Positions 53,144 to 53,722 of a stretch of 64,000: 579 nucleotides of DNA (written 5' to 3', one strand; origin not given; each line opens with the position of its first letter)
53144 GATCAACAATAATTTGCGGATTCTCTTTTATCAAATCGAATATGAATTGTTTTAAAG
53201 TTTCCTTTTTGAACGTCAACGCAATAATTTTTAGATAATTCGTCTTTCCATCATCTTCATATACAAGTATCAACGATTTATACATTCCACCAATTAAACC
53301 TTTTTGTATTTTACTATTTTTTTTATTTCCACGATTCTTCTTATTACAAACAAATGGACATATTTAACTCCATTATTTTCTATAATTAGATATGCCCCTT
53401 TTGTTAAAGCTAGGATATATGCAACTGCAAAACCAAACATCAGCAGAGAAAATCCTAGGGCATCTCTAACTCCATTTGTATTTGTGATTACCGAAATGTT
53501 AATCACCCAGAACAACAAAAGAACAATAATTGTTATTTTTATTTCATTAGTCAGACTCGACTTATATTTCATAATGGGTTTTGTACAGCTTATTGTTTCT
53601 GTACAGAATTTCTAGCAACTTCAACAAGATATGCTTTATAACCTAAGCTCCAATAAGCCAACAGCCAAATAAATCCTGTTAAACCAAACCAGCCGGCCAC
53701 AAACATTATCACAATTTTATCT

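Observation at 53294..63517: Complete RHS polymorphic-toxin locus (giant toxin, immunity, orphan CT cassette) in a reduced, CPR-like genome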

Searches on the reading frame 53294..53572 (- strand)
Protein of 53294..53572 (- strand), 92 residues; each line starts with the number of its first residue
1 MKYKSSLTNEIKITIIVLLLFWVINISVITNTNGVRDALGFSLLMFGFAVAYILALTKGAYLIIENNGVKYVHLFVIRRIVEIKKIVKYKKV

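Call 4: search_protein_families(library=pfam, proteins=[window:53294-53572:-], max_evalue=0.01)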
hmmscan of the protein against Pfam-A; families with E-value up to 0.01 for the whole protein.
window:53294-53572:- (92 aa): 0 families

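Call 5: search_protein_families(library=ncbifam, proteins=[window:53294-53572:-], max_evalue=0.01)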
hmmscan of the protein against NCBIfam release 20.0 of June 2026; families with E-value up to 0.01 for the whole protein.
window:53294-53572:- (92 aa): 0 families

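Call 68: search_protein_families(library=padloc, proteins=[window:53294-53572:-], max_evalue=0.01)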
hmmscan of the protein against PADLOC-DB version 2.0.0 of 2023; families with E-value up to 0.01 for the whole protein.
window:53294-53572:- (92 aa): 0 families
